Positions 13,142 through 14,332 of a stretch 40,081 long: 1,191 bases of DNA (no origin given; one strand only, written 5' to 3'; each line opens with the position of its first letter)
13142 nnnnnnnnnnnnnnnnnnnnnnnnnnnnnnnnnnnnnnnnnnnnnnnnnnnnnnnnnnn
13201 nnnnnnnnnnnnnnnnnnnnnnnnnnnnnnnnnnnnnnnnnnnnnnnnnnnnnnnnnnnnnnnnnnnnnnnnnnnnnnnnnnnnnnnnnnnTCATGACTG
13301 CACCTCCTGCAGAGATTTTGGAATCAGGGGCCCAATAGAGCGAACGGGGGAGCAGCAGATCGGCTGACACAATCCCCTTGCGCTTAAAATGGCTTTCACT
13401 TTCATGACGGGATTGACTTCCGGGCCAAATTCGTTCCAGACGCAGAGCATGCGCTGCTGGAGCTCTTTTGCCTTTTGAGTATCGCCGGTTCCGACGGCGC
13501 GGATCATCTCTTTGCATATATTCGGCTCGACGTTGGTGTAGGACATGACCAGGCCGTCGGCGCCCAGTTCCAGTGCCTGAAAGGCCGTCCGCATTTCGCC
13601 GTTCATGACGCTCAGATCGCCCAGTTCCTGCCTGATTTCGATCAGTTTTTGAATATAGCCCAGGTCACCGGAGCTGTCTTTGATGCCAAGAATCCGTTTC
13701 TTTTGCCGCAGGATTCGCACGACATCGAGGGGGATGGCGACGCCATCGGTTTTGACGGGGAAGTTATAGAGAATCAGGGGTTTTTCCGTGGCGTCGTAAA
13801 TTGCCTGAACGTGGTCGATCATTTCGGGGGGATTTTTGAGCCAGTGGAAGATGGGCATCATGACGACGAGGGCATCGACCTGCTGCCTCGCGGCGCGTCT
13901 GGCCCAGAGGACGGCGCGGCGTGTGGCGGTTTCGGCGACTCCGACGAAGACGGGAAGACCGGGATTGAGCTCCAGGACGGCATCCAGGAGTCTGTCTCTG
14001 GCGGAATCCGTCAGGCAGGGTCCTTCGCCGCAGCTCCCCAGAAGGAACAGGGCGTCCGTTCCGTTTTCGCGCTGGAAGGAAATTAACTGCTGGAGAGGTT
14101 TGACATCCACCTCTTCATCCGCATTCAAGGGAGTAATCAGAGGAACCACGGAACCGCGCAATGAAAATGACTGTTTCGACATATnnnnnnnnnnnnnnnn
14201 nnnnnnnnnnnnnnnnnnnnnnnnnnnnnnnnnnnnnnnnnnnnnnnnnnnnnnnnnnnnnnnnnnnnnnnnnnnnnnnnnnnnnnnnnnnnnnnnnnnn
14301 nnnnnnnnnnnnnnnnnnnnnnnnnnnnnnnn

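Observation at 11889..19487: Kinase-less catabolic operon built around a split transketolase: candidate undescribed sugar pathway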

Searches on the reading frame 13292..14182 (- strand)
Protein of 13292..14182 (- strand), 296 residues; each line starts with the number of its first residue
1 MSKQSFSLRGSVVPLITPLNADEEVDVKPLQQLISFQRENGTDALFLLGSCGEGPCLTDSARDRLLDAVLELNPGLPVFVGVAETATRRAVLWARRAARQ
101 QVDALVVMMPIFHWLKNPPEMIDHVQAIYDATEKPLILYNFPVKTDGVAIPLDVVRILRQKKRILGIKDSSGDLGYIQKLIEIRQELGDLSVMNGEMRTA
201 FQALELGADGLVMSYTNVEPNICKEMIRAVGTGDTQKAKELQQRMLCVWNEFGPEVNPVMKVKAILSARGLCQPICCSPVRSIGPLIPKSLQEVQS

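Call 6: search_protein_families(library=pfam, proteins=[window:13292-14182:-], max_evalue=0.01)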
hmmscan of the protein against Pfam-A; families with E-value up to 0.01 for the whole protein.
window:13292-14182:- (296 aa): 1 family
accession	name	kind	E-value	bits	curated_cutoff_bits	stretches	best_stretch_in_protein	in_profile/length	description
PF00701.28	DHDPS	-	7.3e-48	163.2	22.1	1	8-282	2-273/289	Dihydrodipicolinate synthetase family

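Call 10: search_protein_families(library=ncbifam, proteins=[window:13292-14182:-], max_evalue=0.01)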
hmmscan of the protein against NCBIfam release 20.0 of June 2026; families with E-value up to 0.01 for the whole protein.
window:13292-14182:- (296 aa): 7 families
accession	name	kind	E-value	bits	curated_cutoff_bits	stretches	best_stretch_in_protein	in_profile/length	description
TIGR00674.1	dapA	equivalog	6.3e-52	176.2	206.15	1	11-274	2-261/286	4-hydroxy-tetrahydrodipicolinate synthase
TIGR02313.1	HpaI-NOT-DapA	exception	1.3e-33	116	396.7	1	8-285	1-276/294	2,4-dihydroxyhept-2-ene-1,7-dioic acid aldolase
NF003164.0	PRK04147.1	equivalog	2.3e-30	105.9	281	1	8-292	4-284/294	N-acetylneuraminate lyase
NF040954.1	Arch_KDGaldase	equivalog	2.5e-27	96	390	1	12-245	4-228/288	bifunctional 2-dehydro-3-deoxy-phosphogluconate/2-dehydro-3-deoxy-6-phosphogalactonate aldolase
TIGR00683.1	nanA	equivalog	1.7e-26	93.3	382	1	8-249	1-239/293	N-acetylneuraminate lyase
NF002958.0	PRK03620.1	subfamily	2.2e-19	69.4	278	1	16-252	19-251/307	5-dehydro-4-deoxyglucarate dehydratase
TIGR03249.1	KdgD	equivalog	1.9e-18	66.6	373.95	1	16-247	17-245/299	5-dehydro-4-deoxyglucarate dehydratase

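Call 12: find_encoding_contigs(protein=window:13292-14182:-, flank=10000, max_places=6)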
Protein window:13292-14182:- (296 aa): 2 contigs read that carry it; 2 places shown.
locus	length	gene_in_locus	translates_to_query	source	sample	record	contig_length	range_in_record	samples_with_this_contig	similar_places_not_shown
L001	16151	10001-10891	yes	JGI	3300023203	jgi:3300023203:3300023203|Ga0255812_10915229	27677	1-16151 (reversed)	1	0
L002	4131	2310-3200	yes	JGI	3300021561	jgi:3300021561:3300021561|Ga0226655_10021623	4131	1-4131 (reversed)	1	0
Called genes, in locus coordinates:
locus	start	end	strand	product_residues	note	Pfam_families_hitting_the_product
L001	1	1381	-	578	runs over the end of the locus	PF00923:TAL_FSA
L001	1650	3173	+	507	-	PF01566:Nramp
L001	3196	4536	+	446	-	PF09861:Lar_N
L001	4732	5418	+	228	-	PF00392:GntR, PF07729:FCD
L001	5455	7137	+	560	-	PF00474:SSF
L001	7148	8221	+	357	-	PF01208:URO-D (faint)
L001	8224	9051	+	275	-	PF13292:DXP_synthase_N, PF00456:Transketolase_N, PF00676:E1_dh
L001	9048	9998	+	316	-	PF02779:Transket_pyr, PF02780:Transketolase_C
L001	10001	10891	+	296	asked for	PF00701:DHDPS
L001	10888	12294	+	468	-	PF07881:Fucose_iso_N1, PF02952:Fucose_iso_C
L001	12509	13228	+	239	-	PF00392:GntR, PF07729:FCD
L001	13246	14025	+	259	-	PF03328:HpcH_HpaI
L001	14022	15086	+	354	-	PF00180:Iso_dh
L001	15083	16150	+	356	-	?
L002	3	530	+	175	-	?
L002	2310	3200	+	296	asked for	PF00701:DHDPS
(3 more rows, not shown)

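Call 17: find_homologous_proteins(query=L001:7148-8218:+, max_evalue=0.001)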
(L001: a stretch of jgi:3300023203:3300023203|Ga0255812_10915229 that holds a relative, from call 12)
Query L001:7148-8218:+ (357 aa): 29 proteins with E <= 0.001 among 3149 candidates.
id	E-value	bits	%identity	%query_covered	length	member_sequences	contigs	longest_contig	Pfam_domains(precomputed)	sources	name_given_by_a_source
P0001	2.2e-184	631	76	100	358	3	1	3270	PF01208.24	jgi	-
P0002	1.9e-157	542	66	98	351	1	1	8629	PF01208.24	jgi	jgi:hypothetical protein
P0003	3.6e-156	538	66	97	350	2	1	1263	PF01208.24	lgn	-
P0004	8.9e-140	484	62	96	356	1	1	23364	PF01208.24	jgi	-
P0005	1.7e-139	483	62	96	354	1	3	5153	-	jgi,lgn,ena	-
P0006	2.4e-139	482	62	97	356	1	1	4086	PF01208.24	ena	-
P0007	2.0e-135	470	58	96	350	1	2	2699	-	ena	-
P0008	1.1e-134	467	60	97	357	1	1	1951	PF01208.24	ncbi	-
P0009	1.6e-134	467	60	96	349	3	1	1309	-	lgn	-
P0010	5.3e-134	465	59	97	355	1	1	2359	-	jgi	jgi:hypothetical protein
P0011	6.1e-134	465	60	97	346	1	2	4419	-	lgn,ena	-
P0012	3.6e-133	462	57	97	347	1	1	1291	-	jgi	-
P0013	1.0e-131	457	56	96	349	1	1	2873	PF01208.24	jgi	-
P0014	5.7e-131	455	56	97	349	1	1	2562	-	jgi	-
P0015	4.6e-127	442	56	96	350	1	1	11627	-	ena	-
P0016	1.8e-125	437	54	97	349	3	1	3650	PF01208.24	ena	-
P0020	6.5e-120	419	57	96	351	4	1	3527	PF01208.24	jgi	-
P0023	5.0e-117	409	52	97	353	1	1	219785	-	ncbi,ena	-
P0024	7.8e-114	399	51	93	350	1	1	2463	PF01208.24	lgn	-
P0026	6.8e-106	372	49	93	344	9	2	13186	PF01208.24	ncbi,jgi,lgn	jgi:hypothetical protein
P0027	5.2e-104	366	49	91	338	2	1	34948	-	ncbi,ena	-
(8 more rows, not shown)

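Call 18: find_encoding_contigs(protein=P0023, flank=10000, max_places=3)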
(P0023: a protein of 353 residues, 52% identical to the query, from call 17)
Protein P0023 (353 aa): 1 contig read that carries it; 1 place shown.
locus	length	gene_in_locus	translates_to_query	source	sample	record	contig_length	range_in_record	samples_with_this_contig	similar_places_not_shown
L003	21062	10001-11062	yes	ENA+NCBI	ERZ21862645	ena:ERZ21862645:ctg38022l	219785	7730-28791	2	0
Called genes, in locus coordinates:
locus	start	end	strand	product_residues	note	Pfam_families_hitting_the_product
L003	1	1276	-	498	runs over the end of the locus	PF07364:DUF1485, PF07171:MlrC_C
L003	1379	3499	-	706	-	PF01301:Glyco_hydro_35 (weak), PF02449:Glyco_hydro_42, PF08532:Glyco_hydro_42M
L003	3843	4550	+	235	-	PF00392:GntR, PF07729:FCD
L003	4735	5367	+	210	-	-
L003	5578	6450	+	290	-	PF00404:Dockerin_1 (weak)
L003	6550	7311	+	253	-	PF07963:N_methyl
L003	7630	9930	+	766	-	PF19543:GH123_N (weak), PF22680:Glyco_hydro_123_N_2, PF13320:GH123_cat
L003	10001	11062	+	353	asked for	-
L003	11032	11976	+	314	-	PF00701:DHDPS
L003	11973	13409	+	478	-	PF07881:Fucose_iso_N1 (weak), PF07882:Fucose_iso_N2 (weak), PF02952:Fucose_iso_C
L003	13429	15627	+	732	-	PF00404:Dockerin_1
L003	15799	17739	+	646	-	-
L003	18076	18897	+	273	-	PF00456:Transketolase_N, PF13292:DXP_synthase_N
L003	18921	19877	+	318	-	PF02779:Transket_pyr, PF02780:Transketolase_C, PF22613:Transketolase_C_1 (weak)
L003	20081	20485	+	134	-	PF14602:Hexapep_2 (faint), PF00132:Hexapep (weak)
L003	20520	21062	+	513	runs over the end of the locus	-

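Call 19: find_encoding_contigs(protein=P0027, flank=10000, max_places=3)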
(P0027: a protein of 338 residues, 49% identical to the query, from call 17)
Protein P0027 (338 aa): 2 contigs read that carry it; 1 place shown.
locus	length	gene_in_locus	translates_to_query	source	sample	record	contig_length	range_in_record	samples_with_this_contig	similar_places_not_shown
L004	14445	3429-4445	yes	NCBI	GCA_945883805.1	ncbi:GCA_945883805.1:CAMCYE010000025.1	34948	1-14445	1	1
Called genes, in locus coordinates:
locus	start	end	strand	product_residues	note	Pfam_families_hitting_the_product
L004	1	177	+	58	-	?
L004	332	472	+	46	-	-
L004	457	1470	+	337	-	PF01797:Y1_Tnp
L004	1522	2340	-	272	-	PF02311:AraC_binding (weak), PF07883:Cupin_2 (weak), PF00165:HTH_AraC (weak), PF12833:HTH_18, PF00165:HTH_AraC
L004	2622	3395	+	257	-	PF07963:N_methyl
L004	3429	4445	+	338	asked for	-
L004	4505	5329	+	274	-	PF00456:Transketolase_N, PF13292:DXP_synthase_N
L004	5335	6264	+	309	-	PF02779:Transket_pyr, PF02780:Transketolase_C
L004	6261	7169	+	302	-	PF00701:DHDPS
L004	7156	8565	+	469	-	PF02952:Fucose_iso_C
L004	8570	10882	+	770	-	PF05592:Bac_rhamnosid, PF17389:Bac_rhamnosid6H, PF17390:Bac_rhamnosid_C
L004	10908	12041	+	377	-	-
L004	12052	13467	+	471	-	PF07690:MFS_1, PF13347:MFS_2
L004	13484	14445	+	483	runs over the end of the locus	PF01946:Thi4, PF07992:Pyr_redox_2 (faint), PF00890:FAD_binding_2 (weak), PF01134:GIDA (weak), PF01266:DAO (weak), PF12831:FAD_oxidored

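Call 20: find_encoding_contigs(protein=P0004, flank=10000, max_places=3)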
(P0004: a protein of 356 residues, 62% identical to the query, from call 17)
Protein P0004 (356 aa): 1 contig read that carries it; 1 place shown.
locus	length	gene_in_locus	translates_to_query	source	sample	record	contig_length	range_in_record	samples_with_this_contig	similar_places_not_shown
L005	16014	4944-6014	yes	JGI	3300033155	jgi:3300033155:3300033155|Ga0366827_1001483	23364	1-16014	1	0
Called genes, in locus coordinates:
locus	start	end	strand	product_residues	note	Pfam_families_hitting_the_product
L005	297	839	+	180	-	PF04542:Sigma70_r2, PF08281:Sigma70_r4_2, PF04545:Sigma70_r4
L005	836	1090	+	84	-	-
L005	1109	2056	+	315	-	PF10502:Peptidase_S26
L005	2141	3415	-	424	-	PF09861:Lar_N, PF21113:LarA_C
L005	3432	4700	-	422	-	PF00465:Fe-ADH, PF13685:Fe-ADH_2 (weak), PF25137:ADH_Fe_C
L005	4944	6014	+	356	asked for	PF01208:URO-D (faint)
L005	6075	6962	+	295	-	PF00701:DHDPS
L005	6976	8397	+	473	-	PF07881:Fucose_iso_N1 (weak), PF07882:Fucose_iso_N2 (faint), PF02952:Fucose_iso_C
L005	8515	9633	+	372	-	-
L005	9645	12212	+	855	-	PF24996:NANM (weak), PF01344:Kelch_1 (faint), PF25210:Kelch_FKB95 (faint), PF24681:Kelch_KLHDC2_KLHL20_DRC7, PF24981:Beta-prop_ATRN-LZTR1 (weak), PF24996:NANM, PF13415:Beta-prop_FBX42, PF00474:SSF, +1 more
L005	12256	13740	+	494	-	PF00884:Sulfatase, PF01663:Phosphodiest (weak), PF16347:SGSH_C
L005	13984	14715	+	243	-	PF13483:Lactamase_B_3, PF12706:Lactamase_B_2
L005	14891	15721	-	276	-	-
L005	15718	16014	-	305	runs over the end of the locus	PF00005:ABC_tran, PF13304:AAA_21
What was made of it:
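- L005 carries a fusion of the sialic-acid mutarotase domain (NANM) with an SSS transporter right after the module (call 20).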

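Call 22: find_related_loci(query=A2, collection=genome_contigs, flank=10000)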
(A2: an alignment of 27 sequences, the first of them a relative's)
Query A2 (358 aa) in genome_contigs; peptide patterns used: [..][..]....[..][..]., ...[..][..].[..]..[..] (x = any residue, [..] = any of these).
154 stretches matched a pattern; 4 encode a relative of the query (tblastn E <= 1e-3); 4 distinct loci.
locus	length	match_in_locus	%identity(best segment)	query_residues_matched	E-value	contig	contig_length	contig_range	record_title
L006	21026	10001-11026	53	13-355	5e-129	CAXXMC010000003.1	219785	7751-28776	MAG: Phycisphaerae bacterium isolate 5faf82f8-1606-4ed3-8979-838274c66e85 genome assembly, contig: contig_3, whole genom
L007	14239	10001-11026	54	16-358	9e-125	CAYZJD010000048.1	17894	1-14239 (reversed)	MAG TPA_asm: uncultured Solibacteraceae bacterium isolate SRP231805_co3_301 genome assembly, contig: NODE_1803_length_17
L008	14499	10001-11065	51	1-358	7e-124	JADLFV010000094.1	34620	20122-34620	MAG: Phycisphaeraceae bacterium isolate SJ399 c_000001050046, whole genome shotgun sequence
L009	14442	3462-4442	50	31-357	3e-114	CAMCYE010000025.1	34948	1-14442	MAG: Victivallis vadensis isolate MiH-14oct19-33 genome assembly, contig: MiH-14oct19-C2154, whole genome shotgun sequen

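Call 33: search_solved_structures(query=window:13292-14182:-, max_evalue=1e-15, show_alignments=1)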
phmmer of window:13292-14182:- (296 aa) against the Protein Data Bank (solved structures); distinct sequences matched with E-value up to 1e-15: 99 (the best 60 are shown).
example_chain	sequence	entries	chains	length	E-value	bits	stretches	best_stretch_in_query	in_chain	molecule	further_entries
3pud_A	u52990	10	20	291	1.3e-32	116.2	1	8-273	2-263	Dihydrodipicolinate synthase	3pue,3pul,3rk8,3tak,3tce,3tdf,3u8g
1o5k_A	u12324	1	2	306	3.4e-32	114.9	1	8-273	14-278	4-hydroxy-tetrahydrodipicolinate synthase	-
3flu_A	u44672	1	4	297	4.1e-32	114.6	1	7-279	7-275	Dihydrodipicolinate synthase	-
3pb2_A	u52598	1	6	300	1.5e-31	112.7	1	8-273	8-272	Dihydrodipicolinate synthase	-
4icn_A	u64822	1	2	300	3.2e-31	111.7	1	5-263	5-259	DIHYDRODIPICOLINATE SYNTHASE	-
2ehh_A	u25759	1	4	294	4.6e-31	111.1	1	9-294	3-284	Dihydrodipicolinate synthase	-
4pfm_A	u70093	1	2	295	7.4e-31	110.5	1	8-263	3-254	4-hydroxy-tetrahydrodipicolinate synthase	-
3pb0_A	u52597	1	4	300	7.5e-31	110.4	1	8-273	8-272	Dihydrodipicolinate synthase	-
5c54_A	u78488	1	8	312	2e-29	105.8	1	7-245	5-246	Dihydrodipicolinate synthase/N-acetylneuraminate lyase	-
5c55_A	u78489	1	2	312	7.3e-29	103.9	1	7-245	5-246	Dihydrodipicolinate synthase/N-acetylneuraminate lyase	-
6xgs_A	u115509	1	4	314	1e-28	103.4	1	7-283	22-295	4-hydroxy-tetrahydrodipicolinate synthase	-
4xky_A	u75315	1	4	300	1.1e-28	103.4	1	7-280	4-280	Dihydrodipicolinate synthase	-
6t3t_B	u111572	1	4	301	1.3e-28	103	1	8-294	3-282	4-hydroxy-tetrahydrodipicolinate synthase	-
3qze_A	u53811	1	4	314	3e-28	101.9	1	8-285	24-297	Dihydrodipicolinate synthase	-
6p90_A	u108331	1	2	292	3.2e-28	101.8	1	8-285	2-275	4-hydroxy-tetrahydrodipicolinate synthase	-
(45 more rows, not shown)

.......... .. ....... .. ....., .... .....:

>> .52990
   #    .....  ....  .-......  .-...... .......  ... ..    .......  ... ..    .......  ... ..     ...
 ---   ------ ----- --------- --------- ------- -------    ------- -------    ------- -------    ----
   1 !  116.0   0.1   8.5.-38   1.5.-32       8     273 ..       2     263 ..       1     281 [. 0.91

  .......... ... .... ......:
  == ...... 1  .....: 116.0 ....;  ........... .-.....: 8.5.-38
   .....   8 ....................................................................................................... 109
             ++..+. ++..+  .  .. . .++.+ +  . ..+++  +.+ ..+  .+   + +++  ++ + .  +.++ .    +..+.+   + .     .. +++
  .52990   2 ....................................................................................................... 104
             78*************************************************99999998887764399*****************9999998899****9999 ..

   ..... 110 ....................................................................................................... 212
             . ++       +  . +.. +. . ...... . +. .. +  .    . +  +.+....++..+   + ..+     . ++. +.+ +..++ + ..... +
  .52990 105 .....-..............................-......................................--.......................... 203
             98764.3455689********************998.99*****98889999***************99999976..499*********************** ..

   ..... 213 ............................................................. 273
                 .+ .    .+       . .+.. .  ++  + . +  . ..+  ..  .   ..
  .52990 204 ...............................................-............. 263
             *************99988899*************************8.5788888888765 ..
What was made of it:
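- The aldolase belongs to the NAL/DHDPS family (calls 6, 10, 33).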

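Call 39: predict_structure(alignment_id=A3)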
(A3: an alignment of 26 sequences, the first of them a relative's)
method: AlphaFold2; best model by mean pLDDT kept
length: 358 residues; sequences in the alignment: 26
mean_pLDDT: 93.1   pTM: 0.90
mean pLDDT of the five models: 93.1, 92.9, 92.3, 92.0, 91.7
residues with pLDDT >= 90: 304; 70-90: 36; 50-70: 11; < 50: 7
segments of 3 or more residues with pLDDT < 50: 8-11
pLDDT, mean of each block of 10 residues (from residue 1): 48 80 97 98 96 72 94 96 91 95 95 95 91 97 98 97 93 96 96 97 98 97 95 96 92 94 98 96 92 97 91 97 97 96 98 92
secondary structure, 60 per line:
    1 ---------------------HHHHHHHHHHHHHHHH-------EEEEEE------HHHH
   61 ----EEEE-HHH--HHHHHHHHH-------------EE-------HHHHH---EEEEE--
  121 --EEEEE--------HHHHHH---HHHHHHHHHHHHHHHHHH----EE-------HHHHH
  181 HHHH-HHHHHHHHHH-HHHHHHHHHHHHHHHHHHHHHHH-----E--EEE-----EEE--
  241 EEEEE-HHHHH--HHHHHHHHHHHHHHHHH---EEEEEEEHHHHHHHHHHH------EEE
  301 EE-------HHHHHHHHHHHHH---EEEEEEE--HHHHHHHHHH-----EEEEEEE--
elements in order: H22-37 E45-50 H57-60 E65-68 H75-83 H106-110 E114-118 E123-127 H136-141 H145-162 H176-184 H186-195 H197-219 E228-230 E236-238 E241-245 H247-251 H254-270 E274-280 H281-291 E298-302 H310-322 E326-332 H335-344 E350-356

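Call 41: fold_search(model_id=the predicted structure, library=pdb)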
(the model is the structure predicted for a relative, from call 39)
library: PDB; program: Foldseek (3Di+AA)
matches with E <= 10: 1037; with E <= 0.001: 14
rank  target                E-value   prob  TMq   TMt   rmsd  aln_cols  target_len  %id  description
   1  1jph                  6.1e-09  1.00  0.58  0.58   5.4       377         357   14  Ile260Thr mutant of Human UroD, human uroporphyrinogen III decarboxylase (released 2001-12-19)
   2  1r3y                  6.4e-09  1.00  0.60  0.61   5.1       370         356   14  Uroporphyrinogen Decarboxylase in complex with coproporphyrinogen-III (released 2003-12-09)
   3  1jpi                  8.1e-09  1.00  0.60  0.60   5.3       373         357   14  Phe232Leu mutant of human UROD, human uroporphyrinogen III decarboxylase (released 2001-12-19)
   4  4ay8_A                8.5e-09  1.00  0.59  0.61   6.0       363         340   13  SeMet-derivative of a methyltransferase from M. mazei (released 2012-10-31)
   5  2q71                  1.4e-08  1.00  0.60  0.61   5.2       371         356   14  Uroporphyrinogen Decarboxylase G168R single mutant enzyme in complex with coproporphyrinogen-III (released 2007-06-19)
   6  4zr8_B                1.4e-08  1.00  0.60  0.60   5.2       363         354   12  Structure of uroporphyrinogen decarboxylase from Acinetobacter baumannii (released 2015-06-03)
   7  3gw0                  2.9e-08  1.00  0.60  0.60   5.5       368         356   12  UROD mutant G318R (released 2009-07-07)
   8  1uro                  3.0e-08  1.00  0.60  0.60   5.1       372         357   14  UROPORPHYRINOGEN DECARBOXYLASE (released 1998-08-26)
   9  1j93                  3.2e-07  1.00  0.55  0.58   6.0       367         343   10  Crystal Structure and Substrate Binding Modeling of the Uroporphyrinogen-III Decarboxylase from Nicotiana tabacum: Impli (released 2001-10-17)
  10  4wsh_A                5.6e-07  1.00  0.51  0.51  10.4       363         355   12  Crystal structure of Probable Uroporphyrinogen decarboxylase (UPD) (URO-D) from Pseudomonas aeruginosa (released 2014-11-19)
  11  4zr8_A                7.5e-07  1.00  0.50  0.50   4.1       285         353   11  Structure of uroporphyrinogen decarboxylase from Acinetobacter baumannii (released 2015-06-03)
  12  4exq                  1.6e-06  1.00  0.50  0.50  11.8       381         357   10  CRYSTAL STRUCTURE of UROPORPHYRINOGEN DECARBOXYLASE (UPD) FROM BURKHOLDERIA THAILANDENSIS E264 (released 2012-05-16)
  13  2inf_A                1.7e-06  1.00  0.56  0.58   5.8       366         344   12  Crystal Structure of Uroporphyrinogen Decarboxylase from Bacillus subtilis (released 2006-10-24)
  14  3l7r                  8.8e-05  1.00  0.44  0.24  12.1       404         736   13  crystal structure of MetE from streptococcus mutans (released 2011-01-12)
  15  3d0c_A                2.3e-03  1.00  0.31  0.36   5.6       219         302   11  Crystal structure of dihydrodipicolinate synthase from Oceanobacillus iheyensis at 1.9 A resolution (released 2008-05-13)
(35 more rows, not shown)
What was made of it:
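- On URO-D family (PF01208): The fold match is clear (call 41).
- Checked: An AlphaFold2 model of the family (pLDDT 93, call 39) matches human UROD, an MtaA-type methyltransferase and MetE (Foldseek E about 6e-9, TM about 0.6, call 41).
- The model is confident and has the URO-D/MtaA/MetE fold (calls 39, 41).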
